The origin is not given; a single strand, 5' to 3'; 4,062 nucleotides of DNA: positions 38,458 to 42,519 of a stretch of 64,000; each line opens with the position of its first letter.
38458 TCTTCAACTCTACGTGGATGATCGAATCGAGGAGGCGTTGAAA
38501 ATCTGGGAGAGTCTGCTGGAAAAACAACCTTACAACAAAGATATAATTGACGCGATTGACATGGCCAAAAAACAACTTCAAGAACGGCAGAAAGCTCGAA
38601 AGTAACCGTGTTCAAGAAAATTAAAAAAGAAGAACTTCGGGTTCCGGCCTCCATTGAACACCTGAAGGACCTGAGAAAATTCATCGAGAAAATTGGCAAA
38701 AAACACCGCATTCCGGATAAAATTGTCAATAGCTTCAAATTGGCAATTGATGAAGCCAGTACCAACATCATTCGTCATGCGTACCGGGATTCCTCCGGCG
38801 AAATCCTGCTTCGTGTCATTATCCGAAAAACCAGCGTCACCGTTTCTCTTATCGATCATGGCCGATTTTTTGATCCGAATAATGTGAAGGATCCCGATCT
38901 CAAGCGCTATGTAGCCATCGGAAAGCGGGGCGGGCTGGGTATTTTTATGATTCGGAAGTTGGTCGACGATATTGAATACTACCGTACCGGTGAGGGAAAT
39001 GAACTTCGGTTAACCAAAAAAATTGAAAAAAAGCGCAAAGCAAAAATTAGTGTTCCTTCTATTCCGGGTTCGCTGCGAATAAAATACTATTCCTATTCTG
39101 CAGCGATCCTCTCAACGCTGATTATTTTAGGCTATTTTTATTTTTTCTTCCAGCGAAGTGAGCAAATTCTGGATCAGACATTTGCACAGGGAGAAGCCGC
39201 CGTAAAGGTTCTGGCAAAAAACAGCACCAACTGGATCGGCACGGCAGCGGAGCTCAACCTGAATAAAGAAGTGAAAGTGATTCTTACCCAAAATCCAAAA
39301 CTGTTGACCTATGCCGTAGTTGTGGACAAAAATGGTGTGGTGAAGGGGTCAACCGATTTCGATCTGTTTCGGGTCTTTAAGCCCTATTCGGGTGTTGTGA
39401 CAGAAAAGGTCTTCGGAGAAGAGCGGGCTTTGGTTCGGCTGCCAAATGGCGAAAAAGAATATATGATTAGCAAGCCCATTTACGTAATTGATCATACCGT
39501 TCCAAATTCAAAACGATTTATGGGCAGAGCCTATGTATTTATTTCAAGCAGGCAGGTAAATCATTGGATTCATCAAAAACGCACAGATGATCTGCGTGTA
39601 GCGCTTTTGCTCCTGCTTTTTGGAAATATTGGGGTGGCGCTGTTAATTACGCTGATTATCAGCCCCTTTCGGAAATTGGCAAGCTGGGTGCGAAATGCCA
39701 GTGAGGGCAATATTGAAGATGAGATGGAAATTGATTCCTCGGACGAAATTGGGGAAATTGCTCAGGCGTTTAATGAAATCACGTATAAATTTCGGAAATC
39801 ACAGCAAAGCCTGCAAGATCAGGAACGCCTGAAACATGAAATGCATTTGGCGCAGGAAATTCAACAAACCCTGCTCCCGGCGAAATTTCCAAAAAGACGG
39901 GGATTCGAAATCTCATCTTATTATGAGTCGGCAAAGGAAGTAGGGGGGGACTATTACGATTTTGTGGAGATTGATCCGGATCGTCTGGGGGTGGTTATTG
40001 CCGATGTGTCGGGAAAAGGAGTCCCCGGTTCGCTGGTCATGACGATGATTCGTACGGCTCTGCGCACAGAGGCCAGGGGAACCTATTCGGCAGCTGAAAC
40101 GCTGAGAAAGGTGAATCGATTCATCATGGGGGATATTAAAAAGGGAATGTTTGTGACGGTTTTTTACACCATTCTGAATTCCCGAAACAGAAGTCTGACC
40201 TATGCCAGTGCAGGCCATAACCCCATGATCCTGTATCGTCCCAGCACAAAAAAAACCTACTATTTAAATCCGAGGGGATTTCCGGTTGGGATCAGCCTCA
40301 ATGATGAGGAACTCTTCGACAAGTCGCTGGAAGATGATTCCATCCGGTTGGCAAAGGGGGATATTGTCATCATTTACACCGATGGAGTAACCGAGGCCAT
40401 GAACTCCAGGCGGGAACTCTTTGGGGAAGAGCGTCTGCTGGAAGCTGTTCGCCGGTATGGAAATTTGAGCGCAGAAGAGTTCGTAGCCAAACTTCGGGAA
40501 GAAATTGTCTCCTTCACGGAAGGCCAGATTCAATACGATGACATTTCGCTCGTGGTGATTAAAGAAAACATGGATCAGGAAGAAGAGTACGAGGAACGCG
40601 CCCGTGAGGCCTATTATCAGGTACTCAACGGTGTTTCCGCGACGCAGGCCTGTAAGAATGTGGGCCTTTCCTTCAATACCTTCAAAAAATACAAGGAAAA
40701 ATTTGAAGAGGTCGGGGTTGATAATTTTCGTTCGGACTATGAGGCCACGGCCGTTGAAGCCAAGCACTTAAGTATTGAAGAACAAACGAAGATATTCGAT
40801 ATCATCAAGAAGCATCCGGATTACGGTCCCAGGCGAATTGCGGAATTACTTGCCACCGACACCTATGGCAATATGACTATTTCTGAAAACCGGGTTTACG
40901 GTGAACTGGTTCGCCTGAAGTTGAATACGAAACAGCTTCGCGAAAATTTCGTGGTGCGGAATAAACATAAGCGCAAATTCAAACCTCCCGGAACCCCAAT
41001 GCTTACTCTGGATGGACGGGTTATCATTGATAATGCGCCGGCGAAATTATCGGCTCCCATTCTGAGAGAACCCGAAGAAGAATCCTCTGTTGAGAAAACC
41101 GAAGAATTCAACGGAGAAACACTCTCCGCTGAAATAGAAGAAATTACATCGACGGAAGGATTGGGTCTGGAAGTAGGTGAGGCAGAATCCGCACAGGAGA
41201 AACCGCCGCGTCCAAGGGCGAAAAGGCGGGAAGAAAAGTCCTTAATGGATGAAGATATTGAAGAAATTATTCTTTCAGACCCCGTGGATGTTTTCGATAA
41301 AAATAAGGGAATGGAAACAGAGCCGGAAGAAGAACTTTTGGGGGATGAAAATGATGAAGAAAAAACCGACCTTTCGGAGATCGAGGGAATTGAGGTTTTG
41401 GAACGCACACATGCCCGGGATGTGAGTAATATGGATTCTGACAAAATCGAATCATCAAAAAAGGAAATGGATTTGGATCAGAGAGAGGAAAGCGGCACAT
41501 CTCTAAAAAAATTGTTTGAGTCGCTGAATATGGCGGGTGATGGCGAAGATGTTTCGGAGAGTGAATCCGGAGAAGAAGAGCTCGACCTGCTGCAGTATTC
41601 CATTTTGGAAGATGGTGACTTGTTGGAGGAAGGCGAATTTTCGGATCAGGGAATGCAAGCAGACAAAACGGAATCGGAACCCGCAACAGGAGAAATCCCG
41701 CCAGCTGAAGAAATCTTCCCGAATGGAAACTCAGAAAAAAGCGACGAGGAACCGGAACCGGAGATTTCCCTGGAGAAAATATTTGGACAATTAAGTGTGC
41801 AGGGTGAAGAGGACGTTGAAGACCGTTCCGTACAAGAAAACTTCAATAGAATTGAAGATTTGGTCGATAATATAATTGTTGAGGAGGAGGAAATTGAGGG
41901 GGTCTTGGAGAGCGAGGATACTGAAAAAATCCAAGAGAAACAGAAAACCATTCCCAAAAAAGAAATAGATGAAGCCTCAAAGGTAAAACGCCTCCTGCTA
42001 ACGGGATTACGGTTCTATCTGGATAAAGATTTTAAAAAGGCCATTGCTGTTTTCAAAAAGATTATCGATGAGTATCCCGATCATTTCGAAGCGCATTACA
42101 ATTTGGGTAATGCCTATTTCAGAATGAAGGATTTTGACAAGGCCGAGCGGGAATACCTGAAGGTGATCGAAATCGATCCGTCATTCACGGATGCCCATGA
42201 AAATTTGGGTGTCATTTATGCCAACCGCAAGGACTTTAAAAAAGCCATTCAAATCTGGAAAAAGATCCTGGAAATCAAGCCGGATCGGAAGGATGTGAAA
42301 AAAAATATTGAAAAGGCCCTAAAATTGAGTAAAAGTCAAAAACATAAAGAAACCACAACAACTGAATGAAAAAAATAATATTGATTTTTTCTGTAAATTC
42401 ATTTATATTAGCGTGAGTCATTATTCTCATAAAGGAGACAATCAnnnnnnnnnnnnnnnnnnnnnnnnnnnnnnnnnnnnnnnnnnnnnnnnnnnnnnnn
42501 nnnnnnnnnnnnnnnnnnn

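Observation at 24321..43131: Candidate regulated T9SS cargo locus: giant CTD adhesin + dedicated PorV-like shuttle + partner-switching sensor phosphatase/kinase + STAS antagonist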

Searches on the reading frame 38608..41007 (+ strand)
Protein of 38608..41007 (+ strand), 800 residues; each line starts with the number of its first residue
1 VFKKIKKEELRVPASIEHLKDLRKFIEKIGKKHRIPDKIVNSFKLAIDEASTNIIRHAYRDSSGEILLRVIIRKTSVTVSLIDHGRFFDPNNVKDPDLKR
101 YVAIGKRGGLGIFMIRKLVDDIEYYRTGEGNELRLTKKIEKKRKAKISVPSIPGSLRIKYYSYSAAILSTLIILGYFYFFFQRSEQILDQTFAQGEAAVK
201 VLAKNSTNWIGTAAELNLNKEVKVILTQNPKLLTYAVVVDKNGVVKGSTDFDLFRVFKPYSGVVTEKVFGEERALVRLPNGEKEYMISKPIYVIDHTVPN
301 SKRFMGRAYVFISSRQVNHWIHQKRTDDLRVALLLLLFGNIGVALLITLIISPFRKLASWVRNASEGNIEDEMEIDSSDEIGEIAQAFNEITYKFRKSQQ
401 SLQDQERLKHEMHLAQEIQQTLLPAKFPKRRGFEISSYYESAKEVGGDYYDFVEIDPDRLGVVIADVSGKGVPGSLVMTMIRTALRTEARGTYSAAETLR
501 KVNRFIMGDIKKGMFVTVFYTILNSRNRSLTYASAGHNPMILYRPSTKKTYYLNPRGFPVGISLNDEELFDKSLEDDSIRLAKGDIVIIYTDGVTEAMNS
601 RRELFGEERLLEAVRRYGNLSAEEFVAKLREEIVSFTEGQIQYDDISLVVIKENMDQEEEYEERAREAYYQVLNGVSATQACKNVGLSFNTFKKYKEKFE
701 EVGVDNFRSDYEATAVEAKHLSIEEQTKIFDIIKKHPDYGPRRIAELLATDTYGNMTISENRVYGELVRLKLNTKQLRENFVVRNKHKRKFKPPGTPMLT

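Call 87: find_homologous_proteins(query=window:38608-41007:+, max_evalue=1e-20)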
Query window:38608-41007:+ (800 aa): 2406 proteins with E <= 1e-20 among 8000 candidates; the best 120 are listed.
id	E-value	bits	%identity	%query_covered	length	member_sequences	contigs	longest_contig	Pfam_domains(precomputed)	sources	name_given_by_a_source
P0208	0.0e+0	1771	100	100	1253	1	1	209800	PF13431.13,PF13414.13,PF13176.13,PF13428.13,PF14559.13,PF00672.31,PF00515.35,PF12895.14,PF13424.13,PF13581.13,PF13432.13,PF13181.13,PF07228.18,PF07719.24,PF13174.13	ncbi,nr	ncbi:MAG: SpoIIE family protein phosphatase [Calditrichaeota bacterium]|nr:SpoIIE family protein pho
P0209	0.0e+0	1770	100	100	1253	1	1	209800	PF13431.13,PF13414.13,PF13176.13,PF13428.13,PF14559.13,PF00672.31,PF00515.35,PF12895.14,PF13424.13,PF13581.13,PF13432.13,PF13181.13,PF07228.18,PF07719.24,PF13174.13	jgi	-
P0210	0.0e+0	1698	96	100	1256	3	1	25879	PF13431.13,PF13414.13,PF13428.13,PF14559.13,PF00672.31,PF00515.35,PF13424.13,PF13581.13,PF13432.13,PF13181.13,PF07228.18,PF07719.24,PF13174.13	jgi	-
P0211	0.0e+0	1637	92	100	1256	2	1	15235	PF13431.13,PF13414.13,PF13428.13,PF14559.13,PF00672.31,PF00515.35,PF13424.13,PF13581.13,PF13432.13,PF13181.13,PF07228.18,PF07719.24,PF13174.13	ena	-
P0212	0.0e+0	1575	89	99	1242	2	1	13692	PF13431.13,PF13414.13,PF13428.13,PF14559.13,PF00672.31,PF00515.35,PF13424.13,PF13581.13,PF02518.32,PF13432.13,PF13181.13,PF07228.18,PF07719.24,PF13174.13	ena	-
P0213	0.0e+0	1565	88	99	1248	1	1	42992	PF13431.13,PF13414.13,PF13428.13,PF14559.13,PF00672.31,PF00515.35,PF13424.13,PF13581.13,PF13432.13,PF13181.13,PF07228.18,PF07719.24,PF13174.13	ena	-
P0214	0.0e+0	1549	88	100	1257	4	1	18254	PF13431.13,PF13414.13,PF13428.13,PF13374.13,PF14559.13,PF00672.31,PF00515.35,PF13424.13,PF13581.13,PF13432.13,PF13181.13,PF07228.18,PF07719.24,PF13174.13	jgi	-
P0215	0.0e+0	1434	79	100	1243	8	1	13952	PF13431.13,PF23914.2,PF13414.13,PF13428.13,PF14559.13,PF00672.31,PF24575.2,PF00515.35,PF13424.13,PF13581.13,PF13432.13,PF13181.13,PF07228.18,PF07719.24,PF13174.13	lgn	-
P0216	0.0e+0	1387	76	100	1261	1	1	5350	PF13431.13,PF13414.13,PF13176.13,PF13428.13,PF14559.13,PF00672.31,PF00515.35,PF12895.14,PF13424.13,PF13581.13,PF13432.13,PF13181.13,PF07228.18,PF07719.24,PF13174.13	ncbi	-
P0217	0.0e+0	1373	75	100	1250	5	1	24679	PF25063.1,PF13431.13,PF13414.13,PF13176.13,PF13428.13,PF14559.13,PF00672.31,PF00515.35,PF12895.14,PF13424.13,PF13581.13,PF13432.13,PF13181.13,PF07228.18,PF07719.24,PF13174.13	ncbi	-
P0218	0.0e+0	1349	74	100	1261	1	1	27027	PF25063.1,PF13431.13,PF13414.13,PF13176.13,PF13428.13,PF14559.13,PF00672.31,PF24575.2,PF13371.13,PF00515.35,PF12895.14,PF13424.13,PF13581.13,PF02518.32,PF13432.13,PF13181.13,PF07228.18,PF07719.24,PF13174.13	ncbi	-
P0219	0.0e+0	1052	58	100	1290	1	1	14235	PF13431.13,PF23914.2,PF13414.13,PF13176.13,PF13428.13,PF13374.13,PF14559.13,PF13371.13,PF00515.35,PF13424.13,PF13581.13,PF02518.32,PF13432.13,PF13181.13,PF07228.18,PF07719.24,PF13174.13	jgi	-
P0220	0.0e+0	1038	58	100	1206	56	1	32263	PF13431.13,PF23914.2,PF13414.13,PF13176.13,PF13428.13,PF13374.13,PF14559.13,PF00672.31,PF24575.2,PF13371.13,PF00515.35,PF12895.14,PF13424.13,PF13581.13,PF02518.32,PF13432.13,PF13181.13,PF07228.18,PF07719.24,PF13174.13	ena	-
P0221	0.0e+0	1028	57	100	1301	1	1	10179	PF13431.13,PF13414.13,PF13176.13,PF13428.13,PF14559.13,PF00515.35,PF12895.14,PF13424.13,PF13581.13,PF02518.32,PF13432.13,PF13181.13,PF07228.18,PF07719.24,PF13174.13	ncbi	-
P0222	0.0e+0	1023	59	100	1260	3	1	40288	PF25063.1,PF13431.13,PF23914.2,PF13414.13,PF13176.13,PF13428.13,PF13374.13,PF14559.13,PF00672.31,PF13371.13,PF00515.35,PF12895.14,PF13424.13,PF13581.13,PF02518.32,PF13432.13,PF13181.13,PF07228.18,PF07719.24,PF13174.13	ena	-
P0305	2.5e-250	851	52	100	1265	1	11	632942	PF13431.13,PF13414.13,PF13428.13,PF14559.13,PF00672.31,PF24575.2,PF13371.13,PF00515.35,PF13581.13,PF13432.13,PF13181.13,PF07228.18,PF07719.24,PF13174.13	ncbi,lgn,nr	ncbi:MAG: SpoIIE family protein phosphatase [candidate division KSB1 bacterium]|nr:SpoIIE family pro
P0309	4.2e-250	850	50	100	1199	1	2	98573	PF13414.13,PF13384.13,PF13518.13,PF13428.13,PF13565.13,PF00672.31,PF01527.27,PF00515.35,PF13424.13,PF13581.13,PF13432.13,PF07228.18,PF07719.24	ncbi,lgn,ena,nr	ncbi:SpoIIE family protein phosphatase [bacterium]|nr:SpoIIE family protein phosphatase [bacterium]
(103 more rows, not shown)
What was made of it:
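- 38608..42369 (+): Inner-membrane bifunctional enzyme (1253 aa). RsbW-type Ser kinase aa 12-137 (nt 38641-39018); TM1 163-181; periplasmic Cache-like segment 182-332 (nt 39151-39603); TM2 333-351; HAMP 346-390; PP2C/SpoIIE phosphatase 457-652 (nt 39976-40563); acidic linker 801-1110; TPR from about aa 1120 (nt 41965) to the C-terminus. The family gave 2406 hits at E<=1e-20, and the best 120 are at least 49% identical over 800 aa (call 87).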

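Call 88: find_encoding_contigs(protein=P0309, flank=10000, max_places=1)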
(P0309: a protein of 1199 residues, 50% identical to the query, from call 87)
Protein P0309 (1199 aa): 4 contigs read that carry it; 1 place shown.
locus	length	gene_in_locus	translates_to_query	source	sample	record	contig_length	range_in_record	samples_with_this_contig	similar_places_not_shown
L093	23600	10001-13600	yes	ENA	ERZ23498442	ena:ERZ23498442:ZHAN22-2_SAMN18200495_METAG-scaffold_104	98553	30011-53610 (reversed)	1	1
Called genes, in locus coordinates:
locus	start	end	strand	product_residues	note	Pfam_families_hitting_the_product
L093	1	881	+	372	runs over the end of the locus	PF00515:TPR_1 (faint), PF07719:TPR_2 (faint), PF13431:TPR_17 (faint), PF23914:TPR_CcmH_CycH (faint), PF13414:TPR_11 (faint)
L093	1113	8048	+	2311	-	-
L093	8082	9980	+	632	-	PF14559:TPR_19 (faint), PF14853:Fis1_TPR_C (faint), PF00515:TPR_1 (faint), PF07719:TPR_2 (faint), PF13414:TPR_11 (faint), PF13428:TPR_14 (faint)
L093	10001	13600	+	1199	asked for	PF13581:HATPase_c_2, PF00672:HAMP (weak), PF01527:HTH_Tnp_1 (faint), PF13424:TPR_12 (faint), PF07228:SpoIIE, PF13384:HTH_23 (weak), PF13518:HTH_28, PF13565:HTH_32 (weak), +5 more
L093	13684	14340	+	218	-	PF01740:STAS, PF13466:STAS_2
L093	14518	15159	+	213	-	PF03544:TonB_C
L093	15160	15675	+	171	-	-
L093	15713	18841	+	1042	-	PF13485:Peptidase_MA_2, PF00930:DPPIV_N (faint), PF26550:Tricorn_2nd, PF25174:Beta-prop_THOC3 (faint), PF26549:Tricorn_N, PF26550:Tricorn_2nd (weak), PF07676:PD40 (weak), PF01103:Omp85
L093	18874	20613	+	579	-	PF11412:DsbD_N (weak), PF02683:DsbD_TM, PF13386:DsbD_2, PF00085:Thioredoxin, PF03190:Thioredox_DsbH, PF13098:Thioredoxin_2, PF13899:Thioredoxin_7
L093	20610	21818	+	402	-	PF01411:tRNA-synt_2c, PF07973:tRNA_SAD, PF02272:DHHA1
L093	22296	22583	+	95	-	-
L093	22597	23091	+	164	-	-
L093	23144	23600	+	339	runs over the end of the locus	PF04055:Radical_SAM, PF12544:LAM_C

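Call 89: find_encoding_contigs(protein=P0305, flank=10000, max_places=1)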
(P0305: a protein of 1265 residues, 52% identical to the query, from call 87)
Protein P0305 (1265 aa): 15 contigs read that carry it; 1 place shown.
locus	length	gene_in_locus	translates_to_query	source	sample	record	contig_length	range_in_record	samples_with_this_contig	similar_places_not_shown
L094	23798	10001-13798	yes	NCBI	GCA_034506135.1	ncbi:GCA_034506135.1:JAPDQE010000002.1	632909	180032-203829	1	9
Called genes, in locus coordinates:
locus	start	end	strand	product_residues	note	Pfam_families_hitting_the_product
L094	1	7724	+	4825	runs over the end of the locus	-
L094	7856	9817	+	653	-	PF00515:TPR_1 (faint), PF07719:TPR_2 (faint), PF13428:TPR_14 (faint), PF13414:TPR_11 (faint), PF13432:TPR_16 (faint)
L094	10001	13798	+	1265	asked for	PF13581:HATPase_c_2, PF00672:HAMP (weak), PF07228:SpoIIE, PF00515:TPR_1 (weak), PF07719:TPR_2 (weak), PF13371:TPR_9, PF13432:TPR_16, PF14559:TPR_19, +6 more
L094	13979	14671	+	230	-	PF01740:STAS, PF13466:STAS_2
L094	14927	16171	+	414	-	PF00180:Iso_dh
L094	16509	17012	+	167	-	-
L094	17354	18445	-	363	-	PF03783:CsgG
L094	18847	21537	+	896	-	PF13620:CarboxypepD_reg, PF13715:CarbopepD_reg_2, PF07715:Plug, PF00593:TonB_dep_Rec_b-barrel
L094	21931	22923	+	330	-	PF01408:GFO_IDH_MocA, PF22725:GFO_IDH_MocA_C3, PF02894:GFO_IDH_MocA_C (weak)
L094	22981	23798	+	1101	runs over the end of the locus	PF26549:Tricorn_N, PF26550:Tricorn_2nd, PF07676:PD40, PF26549:Tricorn_N, PF07676:PD40 (weak), PF26549:Tricorn_N (weak), PF01979:Amidohydro_1, PF07969:Amidohydro_3 (weak), +2 more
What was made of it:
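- From the enzyme: calls 87-89.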

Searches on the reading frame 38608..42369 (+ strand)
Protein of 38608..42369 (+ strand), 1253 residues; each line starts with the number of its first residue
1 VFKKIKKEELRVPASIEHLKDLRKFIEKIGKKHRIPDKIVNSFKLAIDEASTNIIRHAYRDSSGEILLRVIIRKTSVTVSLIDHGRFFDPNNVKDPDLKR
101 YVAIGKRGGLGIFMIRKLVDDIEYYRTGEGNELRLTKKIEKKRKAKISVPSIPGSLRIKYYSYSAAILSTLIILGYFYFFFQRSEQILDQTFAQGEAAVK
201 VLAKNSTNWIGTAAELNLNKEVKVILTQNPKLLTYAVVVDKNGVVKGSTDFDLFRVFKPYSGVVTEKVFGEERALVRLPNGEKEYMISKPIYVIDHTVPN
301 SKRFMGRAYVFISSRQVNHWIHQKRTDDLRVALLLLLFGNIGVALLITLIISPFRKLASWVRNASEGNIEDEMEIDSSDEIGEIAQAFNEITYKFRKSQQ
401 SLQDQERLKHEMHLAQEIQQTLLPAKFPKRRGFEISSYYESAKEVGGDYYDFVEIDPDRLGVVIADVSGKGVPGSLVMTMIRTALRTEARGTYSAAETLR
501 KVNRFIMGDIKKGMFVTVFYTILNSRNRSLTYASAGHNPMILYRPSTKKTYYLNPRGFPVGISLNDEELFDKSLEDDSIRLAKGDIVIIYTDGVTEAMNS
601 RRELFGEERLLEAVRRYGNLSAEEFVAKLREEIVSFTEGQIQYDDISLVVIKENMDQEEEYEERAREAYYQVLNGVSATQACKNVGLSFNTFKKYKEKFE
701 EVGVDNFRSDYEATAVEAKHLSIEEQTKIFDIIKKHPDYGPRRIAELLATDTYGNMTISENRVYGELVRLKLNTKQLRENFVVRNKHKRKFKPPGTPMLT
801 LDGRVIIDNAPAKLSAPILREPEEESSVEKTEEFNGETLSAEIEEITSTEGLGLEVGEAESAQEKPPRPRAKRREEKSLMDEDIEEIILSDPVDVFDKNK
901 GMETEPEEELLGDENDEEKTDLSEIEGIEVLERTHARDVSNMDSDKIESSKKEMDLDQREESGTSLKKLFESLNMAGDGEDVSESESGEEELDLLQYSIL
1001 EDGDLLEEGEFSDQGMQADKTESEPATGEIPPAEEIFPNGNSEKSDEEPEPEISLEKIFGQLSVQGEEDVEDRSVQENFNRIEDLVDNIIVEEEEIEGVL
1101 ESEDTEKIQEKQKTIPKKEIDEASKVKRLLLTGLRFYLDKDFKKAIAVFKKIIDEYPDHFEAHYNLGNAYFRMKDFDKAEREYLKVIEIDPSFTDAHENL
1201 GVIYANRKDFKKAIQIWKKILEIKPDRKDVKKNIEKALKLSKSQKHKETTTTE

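Call 3: search_protein_families(library=pfam, proteins=[window:38608-42369:+], max_evalue=0.01)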
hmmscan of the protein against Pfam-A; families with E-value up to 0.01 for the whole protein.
window:38608-42369:+ (1253 aa): 24 families
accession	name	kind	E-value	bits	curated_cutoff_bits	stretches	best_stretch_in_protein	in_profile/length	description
PF07228.17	SpoIIE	-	4e-50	170.9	25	1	457-652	2-190/192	Stage II sporulation protein E (SpoIIE)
PF13581.12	HATPase_c_2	-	1.8e-28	99.5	27.4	1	12-137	1-127/127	Histidine kinase-like ATPase domain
PF07719.23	TPR_2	-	3.4e-19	67.7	27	2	1161-1192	2-33/34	Tetratricopeptide repeat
PF00515.34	TPR_1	-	1.1e-18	66.7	27.8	2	1161-1193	2-34/34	Tetratricopeptide repeat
PF14559.12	TPR_19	-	9.4e-14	51.9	25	1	1139-1191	4-56/68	Tetratricopeptide repeat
PF13431.12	TPR_17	-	1.9e-13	50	24.4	2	1149-1180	2-33/34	Tetratricopeptide repeat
PF13414.12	TPR_11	-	7.2e-13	48.4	26.8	2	1167-1205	1-39/42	TPR repeat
PF13181.12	TPR_8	-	4.3e-12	45.6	25.7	1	1161-1192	2-33/34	Tetratricopeptide repeat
PF13174.12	TPR_6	-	2.9e-11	43.7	26.3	0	1161-1191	1-31/33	Tetratricopeptide repeat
PF13432.12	TPR_16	-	1.2e-10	42.1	32.7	2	1141-1191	12-62/65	Tetratricopeptide repeat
PF00672.30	HAMP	-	7.8e-09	36.2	25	1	346-390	2-46/53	HAMP domain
PF13424.12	TPR_12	-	8.2e-09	36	30.1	1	1141-1190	25-75/77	Tetratricopeptide repeat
PF13428.12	TPR_14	-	1.3e-08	35.1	23.5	1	1161-1201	2-42/44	Tetratricopeptide repeat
PF13176.12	TPR_7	-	6.1e-06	26.4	27.9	0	1196-1230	1-35/36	Tetratricopeptide repeat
PF12895.13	ANAPC3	-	1.2e-05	25.9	27.2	1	1127-1183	24-79/82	Anaphase-promoting complex, cyclosome, subunit 3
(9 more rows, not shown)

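Call 6: search_protein_families(library=ncbifam, proteins=[window:38608-42369:+], max_evalue=0.1)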
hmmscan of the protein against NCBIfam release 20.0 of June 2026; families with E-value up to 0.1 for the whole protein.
window:38608-42369:+ (1253 aa): 50 families (the best 25 are shown)
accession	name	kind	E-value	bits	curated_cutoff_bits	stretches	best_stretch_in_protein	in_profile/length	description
NF003144.0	PRK04069.1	equivalog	1.9e-17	63.2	145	1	3-144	3-148/161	anti-sigma B factor RsbW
NF045505.1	RR_RssB_Pseudo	equivalog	3.1e-15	56.1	700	1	396-654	139-392/394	two-component system response regulator RssB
NF038263.1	prot_phos_SiaA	equivalog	3.4e-15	55.6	700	1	331-650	316-654/658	biofilm regulation protein phosphatase SiaA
NF040959.1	MamA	equivalog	8.3e-15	54.8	200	1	1138-1248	83-191/204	magnetosome protein MamA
TIGR01924.1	rsbW_low_gc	equivalog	4.5e-14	52.2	155.05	1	6-143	6-147/159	anti-sigma B factor RsbW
NF047507.1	TPR_BatC_Lepto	exception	3.1e-13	49.7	175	2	1141-1200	73-136/214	TPR repeat-containing protein BatC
TIGR02917.1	PEP_TPR_lipo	equivalog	7.6e-13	47.2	312.2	1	1128-1227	603-702/899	XrtA/PEP-CTERM system TPR-repeat protein PrsT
NF033092.0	HK_WalK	equivalog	9.9e-12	44.2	725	1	166-409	16-259/594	cell wall metabolism sensor histidine kinase WalK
TIGR02795.1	tol_pal_ybgF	equivalog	1e-11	45.5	90.1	1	1136-1232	12-114/119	tol-pal system protein YbgF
NF033577.2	transpos_IS481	equivalog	3.7e-10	39.8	224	1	671-779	9-114/284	IS481 family transposase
NF041045.1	RsbA_anti_sig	subfamily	6.7e-09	35.4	210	1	14-136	186-301/303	anti-sigma factor RsbA family regulatory protein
NF008755.0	PRK11788.1-3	equivalog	1.2e-08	34.8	430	2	1119-1179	29-89/388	lipopolysaccharide assembly protein LapB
NF033758.1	gliding_GltE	equivalog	1.7e-08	33.9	225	1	1139-1232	235-328/411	adventurous gliding motility TPR repeat lipoprotein GltE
TIGR04400.1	RK_trnsloc_Pase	equivalog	2.4e-08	33.4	200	1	343-544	60-259/358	Arg-Lys translocation region protein phosphatase RktP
NF008756.0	PRK11788.1-4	equivalog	4.2e-08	32.6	474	2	1176-1230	123-177/389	lipopolysaccharide assembly protein LapB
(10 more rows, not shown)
